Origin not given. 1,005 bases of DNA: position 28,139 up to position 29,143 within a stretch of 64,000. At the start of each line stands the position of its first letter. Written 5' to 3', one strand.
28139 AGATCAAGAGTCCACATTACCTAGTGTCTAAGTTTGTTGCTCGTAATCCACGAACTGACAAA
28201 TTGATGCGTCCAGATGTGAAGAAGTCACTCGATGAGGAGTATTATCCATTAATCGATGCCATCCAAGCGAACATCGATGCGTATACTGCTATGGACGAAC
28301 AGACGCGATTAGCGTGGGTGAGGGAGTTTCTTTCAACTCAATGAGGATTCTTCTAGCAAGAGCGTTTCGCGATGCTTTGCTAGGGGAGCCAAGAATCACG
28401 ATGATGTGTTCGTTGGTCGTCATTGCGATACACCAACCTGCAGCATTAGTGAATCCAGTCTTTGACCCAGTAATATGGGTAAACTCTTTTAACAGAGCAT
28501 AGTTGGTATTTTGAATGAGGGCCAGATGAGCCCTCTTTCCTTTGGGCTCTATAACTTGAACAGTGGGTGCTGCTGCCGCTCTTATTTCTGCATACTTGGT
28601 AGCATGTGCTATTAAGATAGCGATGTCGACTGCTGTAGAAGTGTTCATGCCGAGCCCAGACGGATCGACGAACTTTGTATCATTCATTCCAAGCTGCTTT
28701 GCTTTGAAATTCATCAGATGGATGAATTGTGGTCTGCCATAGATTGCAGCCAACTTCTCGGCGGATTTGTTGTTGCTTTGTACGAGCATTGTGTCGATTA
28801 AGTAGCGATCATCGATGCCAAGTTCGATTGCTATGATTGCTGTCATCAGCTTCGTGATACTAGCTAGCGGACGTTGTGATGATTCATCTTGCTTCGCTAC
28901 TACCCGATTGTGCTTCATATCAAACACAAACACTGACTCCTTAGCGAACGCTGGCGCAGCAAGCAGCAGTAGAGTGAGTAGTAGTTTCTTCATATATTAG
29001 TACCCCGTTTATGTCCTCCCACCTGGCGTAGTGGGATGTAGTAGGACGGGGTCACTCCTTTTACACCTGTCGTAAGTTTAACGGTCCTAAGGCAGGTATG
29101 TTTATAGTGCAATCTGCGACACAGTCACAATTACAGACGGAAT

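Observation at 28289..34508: Envelope-targeted gene block: secreted PBP7-like DD-peptidase, SPFH lipoprotein, membrane coiled-coil protein, Gly/His/Ser-rich secreted protein and a TAXI solute-binding lipoprotein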

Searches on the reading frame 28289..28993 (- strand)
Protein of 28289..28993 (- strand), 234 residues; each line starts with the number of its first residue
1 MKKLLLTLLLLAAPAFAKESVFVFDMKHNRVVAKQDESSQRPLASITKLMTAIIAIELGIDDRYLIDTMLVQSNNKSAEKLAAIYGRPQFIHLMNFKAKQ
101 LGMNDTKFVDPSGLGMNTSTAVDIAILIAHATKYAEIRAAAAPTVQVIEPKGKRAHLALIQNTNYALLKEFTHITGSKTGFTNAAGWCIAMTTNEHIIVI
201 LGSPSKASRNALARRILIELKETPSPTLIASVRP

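Call 4: search_protein_families(library=pfam, proteins=[window:28289-28993:-], max_evalue=0.1)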
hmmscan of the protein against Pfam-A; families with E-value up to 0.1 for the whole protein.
window:28289-28993:- (234 aa): 2 families
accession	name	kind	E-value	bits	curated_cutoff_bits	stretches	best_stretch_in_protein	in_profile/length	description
PF00768.25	Peptidase_S11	-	1.5e-31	110.1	27.6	2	63-196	93-226/239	D-alanyl-D-alanine carboxypeptidase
PF02113.21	Peptidase_S13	-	0.028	13.6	22.8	1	17-75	17-77/444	D-Ala-D-Ala carboxypeptidase 3 (S13) family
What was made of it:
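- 28289..28993 (-): Secreted PBP7-like S11 DD-peptidase, 234 aa. Signal peptide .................|KE. Pfam PF00768 at 1.5e-31 (call 4).
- Checked: The 234-aa protein at 28289-28993(-) matches Pfam Peptidase_S11 (E 1.5e-31, 110 bits against a cut-off of 27.6; call 4).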

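Call 6: search_protein_families(library=phrogs, proteins=[window:28289-28993:-], max_evalue=0.01)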
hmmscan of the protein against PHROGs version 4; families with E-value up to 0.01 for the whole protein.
window:28289-28993:- (234 aa): 1 family
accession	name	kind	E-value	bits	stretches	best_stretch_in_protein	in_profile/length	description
phrog_5304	-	other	7.5e-26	91.7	2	65-217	112-266/386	peptidase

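Call 12: search_protein_families(library=ncbifam, proteins=[window:28289-28993:-], max_evalue=0.01)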
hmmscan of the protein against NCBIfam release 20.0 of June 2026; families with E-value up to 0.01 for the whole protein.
window:28289-28993:- (234 aa): 7 families
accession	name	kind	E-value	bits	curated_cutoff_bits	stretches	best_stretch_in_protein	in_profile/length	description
NF008668.0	PRK11669.1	equivalog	3.5e-31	108.5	294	2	64-215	118-275/316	D-alanyl-D-alanine endopeptidase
NF008489.0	PRK11397.1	equivalog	1.4e-13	50.4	610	1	65-217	122-276/389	serine-type D-Ala-D-Ala carboxypeptidase DacD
NF038258.2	PBP4_Staph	exception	3.1e-09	36.2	500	1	65-114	119-174/366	penicillin-binding protein PBP4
NF038273.1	strep_PBP3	exception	4e-09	36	490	1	64-115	109-162/407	D-alanyl-D-alanine carboxypeptidase PBP3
NF008059.0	PRK10793.1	equivalog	9.2e-09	34.5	694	1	65-217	131-285/403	D-alanyl-D-alanine carboxypeptidase DacA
NF007445.0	PRK10001.1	equivalog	2e-06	26.8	765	1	67-202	126-263/400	serine-type D-Ala-D-Ala carboxypeptidase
NF000471.1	vanY_of_D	exception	0.0014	18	625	1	90-204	214-336/354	transpeptidase-like D-Ala-D-Ala carboxypeptidase VanY-D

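Call 18: search_protein_families(library=padloc, proteins=[window:28289-28993:-], max_evalue=0.01)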
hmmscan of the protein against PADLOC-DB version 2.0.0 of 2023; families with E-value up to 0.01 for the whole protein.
window:28289-28993:- (234 aa): 0 families

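Call 32: search_dna_similar(query=window:28289-28993:-, collection=phages, mode=protein, max_rows=25)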
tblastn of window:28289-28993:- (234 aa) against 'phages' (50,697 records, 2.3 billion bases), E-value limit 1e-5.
Records with a match: 38; places in all: 38; records where one place covers at least 80% of the query: 18.
Best place of each record, by identity: <60% 38.
By first word of the organism name: Bacteriophage 29; Acinetobacter 6; Listeria 2; Escherichia 1.
By host as written in the record: - 35; Listeria monocytogenes 2; Escherichia coli O157:H7 ATCC 43895 1.
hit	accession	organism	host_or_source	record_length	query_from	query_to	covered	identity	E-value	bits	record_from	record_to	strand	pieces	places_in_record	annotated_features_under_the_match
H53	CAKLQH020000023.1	Acinetobacter phage MD-2021a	not known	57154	12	224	91%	30.0%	1e-19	93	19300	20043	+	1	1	pbpG: penicillin-binding protein 7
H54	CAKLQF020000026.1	Acinetobacter phage MD-2021a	not known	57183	12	224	91%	30.0%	1e-19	93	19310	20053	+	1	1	pbpG: penicillin-binding protein 7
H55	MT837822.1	Bacteriophage sp.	human fecal samples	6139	12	217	88%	29.7%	4e-14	77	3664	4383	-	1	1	record has no annotation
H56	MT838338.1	Bacteriophage sp.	human fecal samples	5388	20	217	85%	29.3%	6e-13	73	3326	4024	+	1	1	record has no annotation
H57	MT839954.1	Bacteriophage sp.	human fecal samples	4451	19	205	80%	30.5%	7e-15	79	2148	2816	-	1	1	record has no annotation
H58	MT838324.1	Bacteriophage sp.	human fecal samples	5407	20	217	85%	28.8%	2e-9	63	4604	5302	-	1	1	record has no annotation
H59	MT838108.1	Bacteriophage sp.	human fecal samples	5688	23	217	83%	29.1%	8e-13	73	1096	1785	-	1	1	record has no annotation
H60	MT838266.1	Bacteriophage sp.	human fecal samples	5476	14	205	82%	29.5%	6e-15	79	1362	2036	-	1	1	record has no annotation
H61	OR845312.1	Escherichia phage ECO95 1-6-1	Escherichia coli O157:H7 ATCC 43895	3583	14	217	87%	27.6%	3e-8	59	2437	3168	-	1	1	record has no annotation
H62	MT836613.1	Bacteriophage sp.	human fecal samples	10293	20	209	81%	29.1%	9e-14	76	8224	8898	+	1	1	record has no annotation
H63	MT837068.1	Bacteriophage sp.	human fecal samples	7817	14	189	75%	31.0%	5e-16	82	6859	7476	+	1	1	record has no annotation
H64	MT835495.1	Bacteriophage sp.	human fecal samples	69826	15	217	87%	26.6%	2e-9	63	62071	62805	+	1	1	record has no annotation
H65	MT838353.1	Bacteriophage sp.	human fecal samples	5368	41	217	76%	29.7%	1e-9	64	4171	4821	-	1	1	record has no annotation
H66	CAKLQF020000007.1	Acinetobacter phage MD-2021a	not known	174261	23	217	83%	26.9%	1e-11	70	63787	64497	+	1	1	dacD: DD-carboxypeptidase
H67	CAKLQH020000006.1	Acinetobacter phage MD-2021a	not known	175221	23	217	83%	26.9%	1e-11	70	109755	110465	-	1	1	dacD: DD-carboxypeptidase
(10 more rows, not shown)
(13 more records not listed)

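Call 33: find_homologous_proteins(query=window:28289-28993:-)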
Query window:28289-28993:- (234 aa): 461 proteins with E <= 0.001 among 1864 candidates; the best 120 are listed.
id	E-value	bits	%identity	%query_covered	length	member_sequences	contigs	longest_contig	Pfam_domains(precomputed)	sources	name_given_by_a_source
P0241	2.1e-142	490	97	100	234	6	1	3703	PF00768.26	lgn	-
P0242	8.9e-123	426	90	91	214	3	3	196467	PF00768.26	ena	-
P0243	1.7e-96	340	72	93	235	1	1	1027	PF00768.26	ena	-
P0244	4.3e-94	332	70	93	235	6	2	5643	PF00768.26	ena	-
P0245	4.6e-91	322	67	91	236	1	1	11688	PF00768.26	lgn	-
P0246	4.0e-90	319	72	83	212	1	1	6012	PF00768.26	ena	-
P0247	4.9e-90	319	67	93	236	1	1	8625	PF00768.26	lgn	-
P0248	3.6e-89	316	67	93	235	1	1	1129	PF00768.26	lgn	-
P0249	7.9e-89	315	66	93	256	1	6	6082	PF00768.26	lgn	-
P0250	1.1e-88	314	67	93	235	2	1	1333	PF00768.26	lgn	-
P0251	7.8e-84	299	68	83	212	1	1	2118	PF00768.26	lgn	-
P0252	1.3e-32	131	38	93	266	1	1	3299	PF13354.13,PF00768.26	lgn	-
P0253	1.9e-32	131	36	87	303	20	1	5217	PF00768.26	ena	-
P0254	2.5e-32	130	37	93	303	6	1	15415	PF00768.26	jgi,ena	jgi:D-alanyl-D-alanine endopeptidase (penicillin-binding protein 7)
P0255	7.1e-32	129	34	85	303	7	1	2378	PF00768.26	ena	-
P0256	1.2e-31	128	35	93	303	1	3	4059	PF00768.26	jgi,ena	jgi:D-alanyl-D-alanine endopeptidase (penicillin-binding protein 7)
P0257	1.2e-31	128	35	93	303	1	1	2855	PF00768.26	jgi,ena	jgi:D-alanyl-D-alanine endopeptidase (penicillin-binding protein 7)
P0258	1.2e-31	128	35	93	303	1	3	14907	PF00768.26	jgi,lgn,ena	jgi:D-alanyl-D-alanine endopeptidase (penicillin-binding protein 7)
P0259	1.7e-31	128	35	93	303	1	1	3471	PF00768.26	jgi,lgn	-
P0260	1.7e-31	128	35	93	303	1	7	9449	PF00768.26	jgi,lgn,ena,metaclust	metaclust:\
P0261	2.2e-31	127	35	93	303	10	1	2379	PF00768.26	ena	-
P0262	4.0e-31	126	37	93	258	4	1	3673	PF13354.13,PF00768.26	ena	-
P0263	4.2e-31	126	40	93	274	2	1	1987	PF13354.13,PF00768.26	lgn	-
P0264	4.3e-31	126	40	93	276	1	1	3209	PF13354.13,PF00768.26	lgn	-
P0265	5.3e-31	126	38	94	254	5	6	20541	PF13354.13,PF00768.26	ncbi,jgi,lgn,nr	ncbi:HRV-1 [uncultured phage]|nr:HRV-1 [uncultured phage]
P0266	1.0e-30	125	38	89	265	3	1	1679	PF13354.13,PF00768.26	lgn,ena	-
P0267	3.2e-30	124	35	95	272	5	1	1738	PF13354.13,PF00768.26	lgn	-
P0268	9.5e-30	122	38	92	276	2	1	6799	PF00768.26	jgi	-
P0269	3.6e-29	120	39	91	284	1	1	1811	PF13354.13,PF00768.26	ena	-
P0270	1.4e-28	118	39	89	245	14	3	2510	PF13354.13,PF00768.26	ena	-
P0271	2.0e-28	118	38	93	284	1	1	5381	PF13354.13,PF00768.26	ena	-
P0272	2.0e-28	118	35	91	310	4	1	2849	PF13354.13,PF00768.26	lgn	-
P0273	4.9e-28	116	39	93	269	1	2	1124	PF13354.13,PF00768.26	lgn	-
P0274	6.7e-28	116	38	91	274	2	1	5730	PF00768.26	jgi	jgi:D-alanyl-D-alanine endopeptidase (penicillin-binding protein 7)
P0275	1.4e-27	115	39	89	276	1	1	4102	PF13354.13,PF00768.26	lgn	-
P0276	2.7e-27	114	36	89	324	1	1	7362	PF00768.26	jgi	-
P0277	6.3e-27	113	38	89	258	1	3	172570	PF00768.26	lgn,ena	-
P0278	1.3e-26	112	37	89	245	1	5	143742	PF00768.26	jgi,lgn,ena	-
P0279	1.4e-26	112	35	99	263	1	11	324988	PF13354.13,PF02113.21,PF00768.26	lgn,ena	-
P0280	6.1e-26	110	38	77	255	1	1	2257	PF13354.13,PF00768.26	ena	-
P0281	6.0e-25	106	36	84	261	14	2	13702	PF00768.26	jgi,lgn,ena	jgi:D-alanyl-D-alanine endopeptidase (penicillin-binding protein 7)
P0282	1.5e-24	105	36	89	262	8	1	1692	PF00768.26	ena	-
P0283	2.9e-23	101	35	80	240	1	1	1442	PF13354.13,PF02113.21,PF00768.26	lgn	-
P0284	4.7e-23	100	35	88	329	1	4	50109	PF13354.13,PF00768.26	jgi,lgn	jgi:D-alanyl-D-alanine endopeptidase (penicillin-binding protein 7)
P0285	5.2e-23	100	39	89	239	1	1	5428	PF00768.26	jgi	jgi:serine-type D-Ala-D-Ala endopeptidase (penicillin-binding protein 7)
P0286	7.7e-23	99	32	85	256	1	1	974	PF13354.13,PF00768.26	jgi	-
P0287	1.4e-22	99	35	88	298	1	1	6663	PF13354.13,PF00768.26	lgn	-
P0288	3.7e-22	97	36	80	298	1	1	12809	PF00768.26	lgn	-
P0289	1.6e-21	95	35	80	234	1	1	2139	PF13354.13,PF00768.26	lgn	-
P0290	1.7e-21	95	35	87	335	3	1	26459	PF13354.13,PF00768.26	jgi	jgi:D-alanyl-D-alanine endopeptidase (penicillin-binding protein 7)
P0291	1.8e-21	95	37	88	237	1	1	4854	PF13354.13,PF00768.26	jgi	jgi:serine-type D-Ala-D-Ala endopeptidase (penicillin-binding protein 7)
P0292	3.0e-21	94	38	89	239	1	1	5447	PF00768.26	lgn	-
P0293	3.0e-21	94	38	77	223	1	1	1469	PF13354.13,PF00768.26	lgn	-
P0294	4.4e-21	94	33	90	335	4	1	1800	PF13354.13,PF00768.26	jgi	jgi:D-alanyl-D-alanine endopeptidase (penicillin-binding protein 7)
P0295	7.3e-21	93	33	83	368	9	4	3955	PF13354.13,PF00768.26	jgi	jgi:D-alanyl-D-alanine endopeptidase (penicillin-binding protein 7)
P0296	1.2e-20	92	37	89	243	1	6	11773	PF13354.13,PF00768.26,PF00144.30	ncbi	-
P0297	1.4e-20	92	33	92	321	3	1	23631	PF13354.13,PF00768.26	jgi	jgi:D-alanyl-D-alanine endopeptidase (penicillin-binding protein 7)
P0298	1.4e-20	92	33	91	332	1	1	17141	PF13354.13,PF00768.26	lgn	-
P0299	1.9e-20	92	35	93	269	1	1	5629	PF13354.13,PF00768.26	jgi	jgi:D-alanyl-D-alanine endopeptidase (penicillin-binding protein 7)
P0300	2.1e-20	91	33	94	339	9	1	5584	PF13354.13,PF00768.26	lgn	-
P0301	4.0e-20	91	32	88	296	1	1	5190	PF13354.13,PF00768.26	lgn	-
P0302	4.8e-20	90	36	88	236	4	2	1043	PF13354.13,PF00768.26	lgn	-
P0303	5.0e-20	90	35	83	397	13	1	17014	PF13354.13,PF02113.21,PF00768.26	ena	-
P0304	5.6e-20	90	35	88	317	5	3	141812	PF13354.13,PF00768.26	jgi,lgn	-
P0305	6.5e-20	90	32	90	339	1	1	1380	PF13354.13,PF00768.26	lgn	-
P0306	6.8e-20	90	33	86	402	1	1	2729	PF13354.13,PF02113.21,PF00768.26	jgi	jgi:D-alanyl-D-alanine endopeptidase (penicillin-binding protein 7)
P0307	8.1e-20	90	34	89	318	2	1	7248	PF13354.13,PF00768.26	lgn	-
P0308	1.1e-19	89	33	90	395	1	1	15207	PF13354.13,PF02113.21,PF00768.26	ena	-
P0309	1.1e-19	89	34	83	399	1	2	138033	PF13354.13,PF02113.21,PF00768.26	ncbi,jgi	ncbi:MAG: hypothetical protein V7631_319 [Massilia sp.]|jgi:D-alanyl-D-alanine endopeptidase (penici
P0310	1.1e-19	89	34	83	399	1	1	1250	PF13354.13,PF02113.21,PF00768.26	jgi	jgi:D-alanyl-D-alanine endopeptidase (penicillin-binding protein 7)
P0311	1.2e-19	89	34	85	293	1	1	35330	PF00768.26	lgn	-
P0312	1.3e-19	89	33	90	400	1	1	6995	PF13354.13,PF02113.21,PF00768.26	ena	-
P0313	1.4e-19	89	32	91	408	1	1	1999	PF13354.13,PF02113.21,PF00768.26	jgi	jgi:D-alanyl-D-alanine endopeptidase (penicillin-binding protein 7)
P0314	1.4e-19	89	33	90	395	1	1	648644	PF13354.13,PF02113.21,PF00768.26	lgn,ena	-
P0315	1.6e-19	89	33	83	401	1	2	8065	PF13354.13,PF02113.21,PF00768.26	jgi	jgi:D-alanyl-D-alanine endopeptidase (penicillin-binding protein 7)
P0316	2.0e-19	88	33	89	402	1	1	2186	PF13354.13,PF02113.21,PF00768.26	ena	-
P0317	2.1e-19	88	38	76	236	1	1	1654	PF13354.13,PF00768.26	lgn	-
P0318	2.8e-19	88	33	89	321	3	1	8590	PF13354.13,PF00768.26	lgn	-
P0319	2.8e-19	88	34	83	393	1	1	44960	PF13354.13,PF02113.21,PF00768.26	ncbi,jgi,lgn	-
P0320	3.1e-19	88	34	87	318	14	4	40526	PF13354.13,PF00768.26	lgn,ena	-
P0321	3.1e-19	88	34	83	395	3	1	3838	PF13354.13,PF02113.21,PF00768.26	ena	-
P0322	3.2e-19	88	34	83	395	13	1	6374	PF13354.13,PF02113.21,PF00768.26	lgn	-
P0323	3.4e-19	88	34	83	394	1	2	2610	PF13354.13,PF02113.21,PF00768.26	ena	-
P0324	3.6e-19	87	31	92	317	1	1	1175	PF13354.13,PF00768.26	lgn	-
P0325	6.3e-19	87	35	83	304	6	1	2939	PF13354.13,PF02113.21,PF00768.26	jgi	jgi:D-alanyl-D-alanine endopeptidase (penicillin-binding protein 7)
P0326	7.1e-19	86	34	83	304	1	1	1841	PF13354.13,PF00768.26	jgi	jgi:D-alanyl-D-alanine endopeptidase (penicillin-binding protein 7)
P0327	8.8e-19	86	32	85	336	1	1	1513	PF13354.13,PF00768.26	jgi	jgi:serine-type D-Ala-D-Ala endopeptidase (penicillin-binding protein 7)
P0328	1.0e-18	86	33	87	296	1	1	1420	PF00768.26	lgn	-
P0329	1.0e-18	86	33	89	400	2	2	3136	PF13354.13,PF02113.21,PF00768.26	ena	-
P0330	1.0e-18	86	33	89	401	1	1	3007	PF13354.13,PF02113.21,PF00768.26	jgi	-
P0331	1.2e-18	86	33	93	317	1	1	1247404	PF13354.13,PF00768.26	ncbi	ncbi:MAG: D-alanyl-D-alanine carboxypeptidase family protein [Thiobacillus sp.]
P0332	1.6e-18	85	33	88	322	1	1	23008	PF13354.13,PF00768.26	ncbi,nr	ncbi:MAG: serine hydrolase [Thiobacillus sp.]|nr:serine hydrolase [Thiobacillus sp.]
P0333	1.8e-18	85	33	88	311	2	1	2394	PF13354.13,PF00768.26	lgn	-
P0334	1.8e-18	85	34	88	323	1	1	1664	PF13354.13,PF00768.26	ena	-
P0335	2.0e-18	85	33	91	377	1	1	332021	PF13354.13,PF00768.26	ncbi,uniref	ncbi:D-alanyl-D-alanine endopeptidase [Actimicrobium antarcticum]|uniref:D-alanyl-D-alanine endopept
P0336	2.2e-18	85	33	86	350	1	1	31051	PF13354.13,PF00768.26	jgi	-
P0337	3.7e-18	84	33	87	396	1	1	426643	PF13354.13,PF02113.21,PF00768.26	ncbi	ncbi:serine hydrolase [Massilia sp. SYSU DXS3249]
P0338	4.3e-18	84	33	82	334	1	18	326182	PF13354.13,PF00768.26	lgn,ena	-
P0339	4.6e-18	84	33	93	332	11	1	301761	PF13354.13,PF00768.26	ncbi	-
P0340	4.9e-18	84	34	88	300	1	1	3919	PF00768.26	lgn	-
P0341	5.6e-18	84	32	91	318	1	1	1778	PF13354.13,PF00768.26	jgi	jgi:D-alanyl-D-alanine endopeptidase (penicillin-binding protein 7)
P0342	5.7e-18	84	32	93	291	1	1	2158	PF13354.13,PF00768.26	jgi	jgi:D-alanyl-D-alanine endopeptidase (penicillin-binding protein 7)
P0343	6.3e-18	83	31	84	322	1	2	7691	PF13354.13,PF00768.26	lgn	-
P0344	6.4e-18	83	31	91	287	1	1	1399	PF13354.13,PF00768.26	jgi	jgi:D-alanyl-D-alanine endopeptidase (penicillin-binding protein 7)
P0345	7.1e-18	83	35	81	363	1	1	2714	PF13354.13,PF00768.26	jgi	jgi:D-alanyl-D-alanine carboxypeptidase (penicillin-binding protein 5/6)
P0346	7.6e-18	83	33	86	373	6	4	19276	PF13354.13,PF00768.26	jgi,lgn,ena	-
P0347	7.9e-18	83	32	92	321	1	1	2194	PF13354.13,PF00768.26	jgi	jgi:D-alanyl-D-alanine endopeptidase (penicillin-binding protein 7)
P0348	8.6e-18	83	33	91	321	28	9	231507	PF13354.13,PF00768.26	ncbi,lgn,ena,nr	ncbi:MAG TPA: serine hydrolase [Thiobacillus sp.]|nr:serine hydrolase [Gammaproteobacteria bacterium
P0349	9.7e-18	83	34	86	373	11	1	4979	PF13354.13,PF00768.26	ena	-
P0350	1.0e-17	83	34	74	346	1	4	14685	PF13354.13,PF00768.26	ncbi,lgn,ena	-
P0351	1.0e-17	83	35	74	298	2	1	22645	PF00768.26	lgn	-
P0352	1.1e-17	83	33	93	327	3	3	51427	PF13354.13,PF00768.26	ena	-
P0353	1.4e-17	82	33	91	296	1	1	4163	PF13354.13,PF02113.21,PF00768.26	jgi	-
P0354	1.6e-17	82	32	85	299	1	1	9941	PF00768.26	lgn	-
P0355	1.7e-17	82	31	91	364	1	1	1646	PF13354.13,PF00768.26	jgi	jgi:D-alanyl-D-alanine endopeptidase (penicillin-binding protein 7)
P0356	1.7e-17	82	33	91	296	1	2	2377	PF13354.13,PF02113.21,PF00768.26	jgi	jgi:D-alanyl-D-alanine endopeptidase (penicillin-binding protein 7)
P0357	1.8e-17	82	32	87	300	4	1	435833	PF00768.26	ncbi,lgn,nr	ncbi:MAG: serine hydrolase [Candidatus Andersenbacteria bacterium]|nr:serine hydrolase [Candidatus A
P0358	1.9e-17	82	31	89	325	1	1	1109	PF13354.13,PF00768.26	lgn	-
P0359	2.1e-17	82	29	85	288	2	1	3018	PF00768.26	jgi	-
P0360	2.2e-17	82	31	85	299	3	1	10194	PF13354.13,PF00768.26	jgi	-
